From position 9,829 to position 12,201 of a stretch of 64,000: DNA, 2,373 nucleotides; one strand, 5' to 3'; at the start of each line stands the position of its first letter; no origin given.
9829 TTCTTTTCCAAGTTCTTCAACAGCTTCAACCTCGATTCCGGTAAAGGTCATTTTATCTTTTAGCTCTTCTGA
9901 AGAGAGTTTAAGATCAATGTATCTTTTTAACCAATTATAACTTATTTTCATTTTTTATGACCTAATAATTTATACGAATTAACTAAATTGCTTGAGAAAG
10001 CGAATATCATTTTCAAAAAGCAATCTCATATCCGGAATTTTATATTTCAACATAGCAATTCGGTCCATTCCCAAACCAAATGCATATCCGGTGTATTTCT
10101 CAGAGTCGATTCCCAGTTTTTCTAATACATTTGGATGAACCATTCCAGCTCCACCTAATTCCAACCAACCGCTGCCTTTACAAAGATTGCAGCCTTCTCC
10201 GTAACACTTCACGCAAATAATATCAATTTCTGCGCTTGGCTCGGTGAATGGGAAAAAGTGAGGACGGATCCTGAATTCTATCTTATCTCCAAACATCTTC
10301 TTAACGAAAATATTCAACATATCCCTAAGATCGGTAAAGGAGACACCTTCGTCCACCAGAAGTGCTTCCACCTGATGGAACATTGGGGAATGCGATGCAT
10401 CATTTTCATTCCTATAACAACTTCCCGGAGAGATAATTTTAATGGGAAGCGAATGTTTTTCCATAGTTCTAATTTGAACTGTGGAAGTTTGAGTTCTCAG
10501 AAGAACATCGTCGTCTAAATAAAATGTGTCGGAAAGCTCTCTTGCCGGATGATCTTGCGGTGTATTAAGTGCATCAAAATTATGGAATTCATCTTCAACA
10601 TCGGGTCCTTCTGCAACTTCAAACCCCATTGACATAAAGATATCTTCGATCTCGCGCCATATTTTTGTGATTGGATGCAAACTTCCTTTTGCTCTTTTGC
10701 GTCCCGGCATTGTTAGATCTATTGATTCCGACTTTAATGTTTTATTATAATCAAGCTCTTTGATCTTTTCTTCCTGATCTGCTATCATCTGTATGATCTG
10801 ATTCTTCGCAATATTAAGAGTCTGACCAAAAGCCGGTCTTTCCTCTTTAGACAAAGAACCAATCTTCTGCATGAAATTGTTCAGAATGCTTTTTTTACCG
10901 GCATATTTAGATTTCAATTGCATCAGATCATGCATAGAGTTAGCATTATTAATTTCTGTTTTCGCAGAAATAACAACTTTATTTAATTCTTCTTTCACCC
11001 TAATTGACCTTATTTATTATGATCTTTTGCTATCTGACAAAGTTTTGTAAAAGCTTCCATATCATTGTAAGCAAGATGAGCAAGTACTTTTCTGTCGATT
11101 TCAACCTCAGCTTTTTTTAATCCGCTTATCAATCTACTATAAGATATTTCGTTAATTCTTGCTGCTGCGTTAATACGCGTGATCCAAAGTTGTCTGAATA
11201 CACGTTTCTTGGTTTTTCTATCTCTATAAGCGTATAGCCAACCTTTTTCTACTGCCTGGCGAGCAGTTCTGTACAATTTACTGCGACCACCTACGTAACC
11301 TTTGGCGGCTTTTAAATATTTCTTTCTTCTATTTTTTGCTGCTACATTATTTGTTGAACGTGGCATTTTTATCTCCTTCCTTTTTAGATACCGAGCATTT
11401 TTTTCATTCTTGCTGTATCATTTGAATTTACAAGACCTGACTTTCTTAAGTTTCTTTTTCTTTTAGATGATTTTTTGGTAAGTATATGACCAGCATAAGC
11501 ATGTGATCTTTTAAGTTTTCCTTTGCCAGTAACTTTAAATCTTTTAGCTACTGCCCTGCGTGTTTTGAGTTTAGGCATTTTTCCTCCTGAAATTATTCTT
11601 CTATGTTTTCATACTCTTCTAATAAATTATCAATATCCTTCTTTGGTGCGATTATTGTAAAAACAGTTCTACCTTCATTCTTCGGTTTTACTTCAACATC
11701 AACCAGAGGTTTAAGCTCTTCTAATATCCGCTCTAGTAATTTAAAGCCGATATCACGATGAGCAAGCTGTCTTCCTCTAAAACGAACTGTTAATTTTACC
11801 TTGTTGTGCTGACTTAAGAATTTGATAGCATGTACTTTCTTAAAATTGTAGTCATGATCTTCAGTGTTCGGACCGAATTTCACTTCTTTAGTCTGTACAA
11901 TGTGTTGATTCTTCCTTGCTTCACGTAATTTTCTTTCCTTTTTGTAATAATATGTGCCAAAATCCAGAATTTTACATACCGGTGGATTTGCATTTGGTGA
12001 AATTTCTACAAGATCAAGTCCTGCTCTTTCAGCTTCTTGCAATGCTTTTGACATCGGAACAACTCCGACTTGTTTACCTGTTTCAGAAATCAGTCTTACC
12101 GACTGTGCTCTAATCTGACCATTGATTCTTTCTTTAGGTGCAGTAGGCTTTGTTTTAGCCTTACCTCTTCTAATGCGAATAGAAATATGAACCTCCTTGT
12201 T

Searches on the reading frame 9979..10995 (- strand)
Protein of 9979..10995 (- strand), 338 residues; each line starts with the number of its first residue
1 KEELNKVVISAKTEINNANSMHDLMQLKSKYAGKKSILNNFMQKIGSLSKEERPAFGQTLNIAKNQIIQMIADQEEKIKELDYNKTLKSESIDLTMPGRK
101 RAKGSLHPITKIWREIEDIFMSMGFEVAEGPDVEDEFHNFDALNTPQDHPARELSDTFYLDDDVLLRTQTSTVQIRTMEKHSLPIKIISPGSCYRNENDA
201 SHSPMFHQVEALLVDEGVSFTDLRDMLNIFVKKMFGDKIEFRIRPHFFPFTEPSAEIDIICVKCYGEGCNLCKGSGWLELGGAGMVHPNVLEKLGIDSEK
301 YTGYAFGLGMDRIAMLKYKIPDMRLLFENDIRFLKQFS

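Call 27: search_protein_families(library=pfam, proteins=[window:9979-10995:-], max_evalue=0.01)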
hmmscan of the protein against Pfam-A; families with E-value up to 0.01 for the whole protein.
window:9979-10995:- (338 aa): 3 families
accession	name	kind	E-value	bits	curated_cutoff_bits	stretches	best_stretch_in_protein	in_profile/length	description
PF01409.25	tRNA-synt_2d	-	8.6e-103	343.5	19.8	1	92-337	2-246/246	tRNA synthetases class II core domain (F)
PF02912.23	Phe_tRNA-synt_N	-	3e-17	62.8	22.3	1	20-84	2-66/69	Aminoacyl tRNA synthetase class II, N-terminal domain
PF00587.30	tRNA-synt_2b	-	0.0069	16.9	29.3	0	179-214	32-70/179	tRNA synthetase class II core domain (G, H, P, S and T)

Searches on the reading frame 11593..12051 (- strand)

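Call 27: search_protein_families(library=pfam, proteins=[window:11593-12051:-], max_evalue=0.01)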
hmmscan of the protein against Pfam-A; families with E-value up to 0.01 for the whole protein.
window:11593-12051:- (152 aa): 2 families
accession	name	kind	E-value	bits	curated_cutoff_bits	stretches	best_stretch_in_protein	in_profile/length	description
PF00707.27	IF3_C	-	1.2e-30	105.7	34.8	1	52-137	1-86/86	Translation initiation factor IF-3, C-terminal domain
PF05198.21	IF3_N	-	3.8e-17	62.6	26.9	1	2-45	27-70/70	Translation initiation factor IF-3, N-terminal domain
